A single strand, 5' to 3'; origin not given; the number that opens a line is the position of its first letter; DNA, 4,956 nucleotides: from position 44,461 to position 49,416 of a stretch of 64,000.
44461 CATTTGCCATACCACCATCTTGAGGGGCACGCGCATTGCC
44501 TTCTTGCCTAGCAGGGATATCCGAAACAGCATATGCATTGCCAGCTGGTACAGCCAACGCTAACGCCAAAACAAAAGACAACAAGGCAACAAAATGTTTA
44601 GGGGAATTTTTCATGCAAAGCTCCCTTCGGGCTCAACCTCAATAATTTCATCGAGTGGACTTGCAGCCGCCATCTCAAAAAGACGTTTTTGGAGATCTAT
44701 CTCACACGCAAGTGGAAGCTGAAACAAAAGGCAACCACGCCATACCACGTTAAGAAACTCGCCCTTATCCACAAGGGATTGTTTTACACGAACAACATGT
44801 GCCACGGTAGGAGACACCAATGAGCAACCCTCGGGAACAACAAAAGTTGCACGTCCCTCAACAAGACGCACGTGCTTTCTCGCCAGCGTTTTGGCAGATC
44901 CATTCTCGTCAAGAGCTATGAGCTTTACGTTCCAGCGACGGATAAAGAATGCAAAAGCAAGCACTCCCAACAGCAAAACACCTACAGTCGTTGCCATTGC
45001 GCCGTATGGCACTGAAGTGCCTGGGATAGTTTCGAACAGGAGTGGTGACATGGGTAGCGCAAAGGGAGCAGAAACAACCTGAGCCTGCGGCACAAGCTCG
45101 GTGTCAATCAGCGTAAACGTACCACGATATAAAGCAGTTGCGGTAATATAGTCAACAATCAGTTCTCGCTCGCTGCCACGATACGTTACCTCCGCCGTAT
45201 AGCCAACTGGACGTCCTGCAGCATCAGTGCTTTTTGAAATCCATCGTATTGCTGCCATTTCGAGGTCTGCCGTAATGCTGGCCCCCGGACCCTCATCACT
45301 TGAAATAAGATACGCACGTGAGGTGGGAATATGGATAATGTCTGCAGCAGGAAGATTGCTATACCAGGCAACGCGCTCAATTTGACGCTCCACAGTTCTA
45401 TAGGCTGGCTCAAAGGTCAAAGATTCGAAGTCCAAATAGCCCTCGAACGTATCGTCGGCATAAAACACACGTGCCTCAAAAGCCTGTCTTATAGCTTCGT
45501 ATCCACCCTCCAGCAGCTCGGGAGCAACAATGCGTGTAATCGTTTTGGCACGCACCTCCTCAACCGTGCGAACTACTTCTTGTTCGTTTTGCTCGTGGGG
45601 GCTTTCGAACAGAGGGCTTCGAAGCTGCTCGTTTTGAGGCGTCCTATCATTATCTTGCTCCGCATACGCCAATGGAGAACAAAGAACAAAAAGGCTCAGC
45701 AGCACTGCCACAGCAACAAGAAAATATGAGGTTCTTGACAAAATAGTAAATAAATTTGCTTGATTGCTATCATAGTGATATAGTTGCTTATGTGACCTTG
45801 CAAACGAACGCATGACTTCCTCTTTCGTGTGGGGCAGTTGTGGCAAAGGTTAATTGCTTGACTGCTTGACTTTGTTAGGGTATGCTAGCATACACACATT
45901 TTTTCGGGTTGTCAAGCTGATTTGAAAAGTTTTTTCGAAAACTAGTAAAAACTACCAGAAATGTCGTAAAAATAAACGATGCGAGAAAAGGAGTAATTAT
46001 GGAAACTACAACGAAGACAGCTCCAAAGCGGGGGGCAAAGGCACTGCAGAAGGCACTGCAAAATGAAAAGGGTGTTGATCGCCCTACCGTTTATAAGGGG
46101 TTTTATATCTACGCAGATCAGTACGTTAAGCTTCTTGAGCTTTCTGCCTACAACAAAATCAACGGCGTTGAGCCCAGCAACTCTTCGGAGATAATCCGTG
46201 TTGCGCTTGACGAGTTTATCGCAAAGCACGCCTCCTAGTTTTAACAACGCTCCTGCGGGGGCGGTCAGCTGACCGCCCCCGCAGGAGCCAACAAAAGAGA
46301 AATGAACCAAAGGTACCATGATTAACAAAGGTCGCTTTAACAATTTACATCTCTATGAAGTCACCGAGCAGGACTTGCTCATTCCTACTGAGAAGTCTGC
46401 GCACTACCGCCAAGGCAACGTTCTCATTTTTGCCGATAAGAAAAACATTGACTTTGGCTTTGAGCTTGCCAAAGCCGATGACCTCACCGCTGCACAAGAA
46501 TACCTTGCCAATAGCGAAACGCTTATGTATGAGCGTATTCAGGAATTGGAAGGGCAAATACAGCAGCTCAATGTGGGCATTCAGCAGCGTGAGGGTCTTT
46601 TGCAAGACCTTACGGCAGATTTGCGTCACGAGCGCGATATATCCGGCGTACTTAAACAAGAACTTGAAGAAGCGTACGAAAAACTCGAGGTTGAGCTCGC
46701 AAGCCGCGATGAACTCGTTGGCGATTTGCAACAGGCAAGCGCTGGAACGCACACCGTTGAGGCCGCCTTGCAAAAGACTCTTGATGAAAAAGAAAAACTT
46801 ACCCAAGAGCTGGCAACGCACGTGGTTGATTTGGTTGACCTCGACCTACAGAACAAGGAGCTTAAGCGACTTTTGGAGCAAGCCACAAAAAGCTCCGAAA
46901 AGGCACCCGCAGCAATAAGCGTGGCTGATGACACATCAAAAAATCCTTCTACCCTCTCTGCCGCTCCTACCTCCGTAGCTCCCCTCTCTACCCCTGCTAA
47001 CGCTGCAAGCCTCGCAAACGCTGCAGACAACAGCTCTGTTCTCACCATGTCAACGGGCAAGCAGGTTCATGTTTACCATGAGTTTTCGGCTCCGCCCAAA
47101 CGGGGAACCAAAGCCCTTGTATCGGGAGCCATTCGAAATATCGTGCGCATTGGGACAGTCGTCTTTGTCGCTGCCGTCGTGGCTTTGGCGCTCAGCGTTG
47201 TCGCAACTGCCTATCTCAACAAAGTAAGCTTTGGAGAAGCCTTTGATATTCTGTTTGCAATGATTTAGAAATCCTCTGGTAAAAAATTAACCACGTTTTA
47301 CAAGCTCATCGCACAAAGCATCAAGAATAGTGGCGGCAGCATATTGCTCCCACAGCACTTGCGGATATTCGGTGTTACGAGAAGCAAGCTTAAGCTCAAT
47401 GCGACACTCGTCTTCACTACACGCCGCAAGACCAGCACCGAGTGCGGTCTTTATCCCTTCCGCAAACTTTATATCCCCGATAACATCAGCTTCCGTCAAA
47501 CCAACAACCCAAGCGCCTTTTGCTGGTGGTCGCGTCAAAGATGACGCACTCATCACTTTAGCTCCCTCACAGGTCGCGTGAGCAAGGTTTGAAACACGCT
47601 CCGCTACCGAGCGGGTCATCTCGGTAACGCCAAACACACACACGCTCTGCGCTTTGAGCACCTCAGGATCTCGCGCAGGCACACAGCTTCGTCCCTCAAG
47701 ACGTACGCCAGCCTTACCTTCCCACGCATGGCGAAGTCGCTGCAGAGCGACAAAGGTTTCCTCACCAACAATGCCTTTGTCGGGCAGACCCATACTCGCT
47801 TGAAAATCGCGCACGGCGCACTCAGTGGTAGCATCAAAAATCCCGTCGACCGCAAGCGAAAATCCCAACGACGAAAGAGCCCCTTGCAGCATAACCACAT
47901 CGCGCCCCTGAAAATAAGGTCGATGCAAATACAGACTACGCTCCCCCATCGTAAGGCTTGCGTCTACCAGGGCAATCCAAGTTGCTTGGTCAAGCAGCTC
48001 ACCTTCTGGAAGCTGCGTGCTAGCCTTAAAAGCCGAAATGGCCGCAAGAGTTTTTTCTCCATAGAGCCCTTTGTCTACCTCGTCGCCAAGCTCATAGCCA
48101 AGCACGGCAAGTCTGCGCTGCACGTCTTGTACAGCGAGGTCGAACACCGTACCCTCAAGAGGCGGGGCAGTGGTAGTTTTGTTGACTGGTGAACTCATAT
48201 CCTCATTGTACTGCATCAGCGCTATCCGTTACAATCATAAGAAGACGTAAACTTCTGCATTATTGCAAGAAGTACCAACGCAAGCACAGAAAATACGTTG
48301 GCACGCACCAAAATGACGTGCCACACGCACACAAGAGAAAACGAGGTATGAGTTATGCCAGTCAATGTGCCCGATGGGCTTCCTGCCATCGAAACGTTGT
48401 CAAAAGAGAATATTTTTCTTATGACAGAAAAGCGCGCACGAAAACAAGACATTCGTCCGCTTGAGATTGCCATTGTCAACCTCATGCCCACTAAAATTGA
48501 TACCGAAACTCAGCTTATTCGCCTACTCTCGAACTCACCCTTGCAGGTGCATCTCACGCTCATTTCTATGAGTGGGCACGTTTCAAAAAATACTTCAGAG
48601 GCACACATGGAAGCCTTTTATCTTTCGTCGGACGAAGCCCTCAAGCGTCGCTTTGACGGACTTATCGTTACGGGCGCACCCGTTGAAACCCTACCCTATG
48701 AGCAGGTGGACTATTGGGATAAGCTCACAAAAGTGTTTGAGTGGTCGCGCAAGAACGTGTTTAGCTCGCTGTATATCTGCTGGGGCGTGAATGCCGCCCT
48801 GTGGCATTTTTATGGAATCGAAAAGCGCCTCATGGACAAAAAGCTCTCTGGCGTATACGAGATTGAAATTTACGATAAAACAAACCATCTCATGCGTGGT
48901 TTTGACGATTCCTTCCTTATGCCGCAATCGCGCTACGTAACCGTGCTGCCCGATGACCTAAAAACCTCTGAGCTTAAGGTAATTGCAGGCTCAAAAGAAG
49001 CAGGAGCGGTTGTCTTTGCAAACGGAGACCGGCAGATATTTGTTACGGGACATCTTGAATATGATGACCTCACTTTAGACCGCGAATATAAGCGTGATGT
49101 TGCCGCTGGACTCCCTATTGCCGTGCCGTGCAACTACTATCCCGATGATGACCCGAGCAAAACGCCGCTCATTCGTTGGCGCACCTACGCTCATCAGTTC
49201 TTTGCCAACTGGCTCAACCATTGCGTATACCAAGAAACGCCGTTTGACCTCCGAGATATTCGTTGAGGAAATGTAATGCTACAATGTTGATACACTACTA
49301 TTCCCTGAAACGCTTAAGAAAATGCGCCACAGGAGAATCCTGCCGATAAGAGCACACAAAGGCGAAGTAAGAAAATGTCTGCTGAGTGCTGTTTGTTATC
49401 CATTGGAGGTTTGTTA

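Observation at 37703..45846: Surface-appendage operon ending in an inverted-architecture BTAD regulator, with no sortase, integrase or T4SS in the window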

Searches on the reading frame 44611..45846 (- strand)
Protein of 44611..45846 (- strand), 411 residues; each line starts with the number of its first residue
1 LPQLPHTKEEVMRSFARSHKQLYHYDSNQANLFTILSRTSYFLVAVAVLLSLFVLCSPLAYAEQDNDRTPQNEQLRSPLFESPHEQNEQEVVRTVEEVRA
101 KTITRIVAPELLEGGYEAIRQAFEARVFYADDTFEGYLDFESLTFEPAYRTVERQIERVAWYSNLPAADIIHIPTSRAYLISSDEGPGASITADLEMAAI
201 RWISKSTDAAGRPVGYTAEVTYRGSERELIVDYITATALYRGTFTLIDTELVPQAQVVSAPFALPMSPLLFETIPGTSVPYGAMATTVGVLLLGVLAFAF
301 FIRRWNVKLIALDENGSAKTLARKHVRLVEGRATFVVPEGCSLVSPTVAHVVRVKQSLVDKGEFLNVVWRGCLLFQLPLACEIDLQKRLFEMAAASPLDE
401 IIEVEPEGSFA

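Call 4: search_protein_families(library=pfam, proteins=[window:44611-45846:-], max_evalue=0.01)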
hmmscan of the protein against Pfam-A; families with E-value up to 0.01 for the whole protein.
window:44611-45846:- (411 aa): 0 families

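Call 5: search_protein_families(library=ncbifam, proteins=[window:44611-45846:-], max_evalue=0.01)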
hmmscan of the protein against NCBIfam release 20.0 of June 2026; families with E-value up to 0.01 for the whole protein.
window:44611-45846:- (411 aa): 0 families

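Call 44: find_homologous_proteins(query=window:44611-45813:-)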
Query window:44611-45813:- (400 aa): 5 proteins with E <= 0.001 among 8000 candidates.
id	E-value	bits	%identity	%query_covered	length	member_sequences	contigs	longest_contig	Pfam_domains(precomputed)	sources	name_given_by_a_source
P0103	3.6e-261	884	100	100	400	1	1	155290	-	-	-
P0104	3.4e-214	729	82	100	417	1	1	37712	-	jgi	jgi:hypothetical protein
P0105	5.7e-93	330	53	77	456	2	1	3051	-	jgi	-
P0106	8.9e-79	283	45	82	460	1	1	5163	-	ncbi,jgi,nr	ncbi:MAG: hypothetical protein FWD43_04090 [Coriobacteriia bacterium]|nr:hypothetical protein [Corio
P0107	3.3e-78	281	41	98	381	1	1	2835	-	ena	-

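Call 79: search_dna_similar(query=window:44611-45813:-, collection=plasmids, mode=protein, max_evalue=0.001, max_rows=10)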
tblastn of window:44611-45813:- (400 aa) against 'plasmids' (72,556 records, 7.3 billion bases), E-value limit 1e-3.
No match.

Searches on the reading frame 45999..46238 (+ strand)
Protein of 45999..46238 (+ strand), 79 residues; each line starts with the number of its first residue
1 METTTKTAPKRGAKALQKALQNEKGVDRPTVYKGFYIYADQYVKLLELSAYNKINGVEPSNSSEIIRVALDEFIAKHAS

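Call 70: search_protein_families(library=pfam, proteins=[window:45999-46238:+], max_evalue=0.001)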
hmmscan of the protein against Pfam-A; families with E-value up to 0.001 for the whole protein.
window:45999-46238:+ (79 aa): 0 families

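Call 71: search_solved_structures(query=window:45999-46238:+, max_evalue=10)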
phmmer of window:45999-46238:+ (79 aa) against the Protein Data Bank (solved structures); distinct sequences matched with E-value up to 10: 0.

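Call 85: search_protein_families(library=ncbifam, proteins=[window:45999-46238:+], max_evalue=0.01)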
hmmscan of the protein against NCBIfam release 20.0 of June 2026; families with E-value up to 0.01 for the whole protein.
window:45999-46238:+ (79 aa): 0 families

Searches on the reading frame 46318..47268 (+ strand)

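Call 7: search_protein_families(library=pfam, proteins=[window:46318-47268:+], max_evalue=0.0001)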
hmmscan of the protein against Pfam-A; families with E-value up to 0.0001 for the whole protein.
window:46318-47268:+ (316 aa): 0 families

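Call 30: search_protein_families(library=pfam, proteins=[window:46318-47268:+], max_evalue=0.01)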
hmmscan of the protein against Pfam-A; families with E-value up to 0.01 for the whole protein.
window:46318-47268:+ (316 aa): 0 families

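Call 85: search_protein_families(library=ncbifam, proteins=[window:46318-47268:+], max_evalue=0.01)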
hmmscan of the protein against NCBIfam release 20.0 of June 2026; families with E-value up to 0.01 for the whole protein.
window:46318-47268:+ (316 aa): 2 families
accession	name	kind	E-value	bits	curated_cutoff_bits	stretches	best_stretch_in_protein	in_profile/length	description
TIGR02169.1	SMC_prok_A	equivalog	1.1e-05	23.3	729.4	1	58-196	724-867/1165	chromosome segregation protein SMC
TIGR02168.1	SMC_prok_B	equivalog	0.00031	18.6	567.35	1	48-201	661-815/1181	chromosome segregation protein SMC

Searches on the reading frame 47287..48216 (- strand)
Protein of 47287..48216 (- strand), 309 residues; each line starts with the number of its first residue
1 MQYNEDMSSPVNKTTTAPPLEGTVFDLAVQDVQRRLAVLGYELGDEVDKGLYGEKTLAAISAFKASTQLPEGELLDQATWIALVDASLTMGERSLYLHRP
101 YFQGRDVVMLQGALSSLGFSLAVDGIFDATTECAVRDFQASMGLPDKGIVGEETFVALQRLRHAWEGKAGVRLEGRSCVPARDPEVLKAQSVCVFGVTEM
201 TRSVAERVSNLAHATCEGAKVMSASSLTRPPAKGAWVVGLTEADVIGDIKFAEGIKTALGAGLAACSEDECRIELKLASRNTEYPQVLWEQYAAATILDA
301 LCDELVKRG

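Call 7: search_protein_families(library=pfam, proteins=[window:47287-48216:-], max_evalue=0.0001)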
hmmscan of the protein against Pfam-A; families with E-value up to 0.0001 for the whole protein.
window:47287-48216:- (309 aa): 2 families
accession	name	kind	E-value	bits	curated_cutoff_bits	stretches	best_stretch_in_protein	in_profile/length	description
PF01471.23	PG_binding_1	-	6.3e-23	81.2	23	2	104-158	2-57/57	Putative peptidoglycan binding domain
PF09374.15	PG_binding_3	-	3e-05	24.6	24.6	0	107-136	3-32/76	Predicted Peptidoglycan domain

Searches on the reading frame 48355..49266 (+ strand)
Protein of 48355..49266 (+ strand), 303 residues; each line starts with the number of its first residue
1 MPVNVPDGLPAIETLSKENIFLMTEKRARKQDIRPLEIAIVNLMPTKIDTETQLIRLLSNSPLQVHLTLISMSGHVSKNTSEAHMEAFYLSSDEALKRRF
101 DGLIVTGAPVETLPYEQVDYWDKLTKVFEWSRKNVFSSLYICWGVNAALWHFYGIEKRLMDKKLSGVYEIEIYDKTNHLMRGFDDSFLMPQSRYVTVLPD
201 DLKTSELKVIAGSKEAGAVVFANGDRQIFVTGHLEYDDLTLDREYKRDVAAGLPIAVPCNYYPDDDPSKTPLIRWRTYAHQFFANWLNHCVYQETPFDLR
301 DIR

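Call 8: search_protein_families(library=pfam, proteins=[window:48355-49266:+], max_evalue=0.0001)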
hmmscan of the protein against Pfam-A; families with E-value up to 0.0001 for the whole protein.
window:48355-49266:+ (303 aa): 1 family
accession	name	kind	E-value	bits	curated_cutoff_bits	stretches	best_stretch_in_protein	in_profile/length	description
PF04204.22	HTS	-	6.5e-125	416.5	27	1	2-297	1-298/298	Homoserine O-succinyltransferase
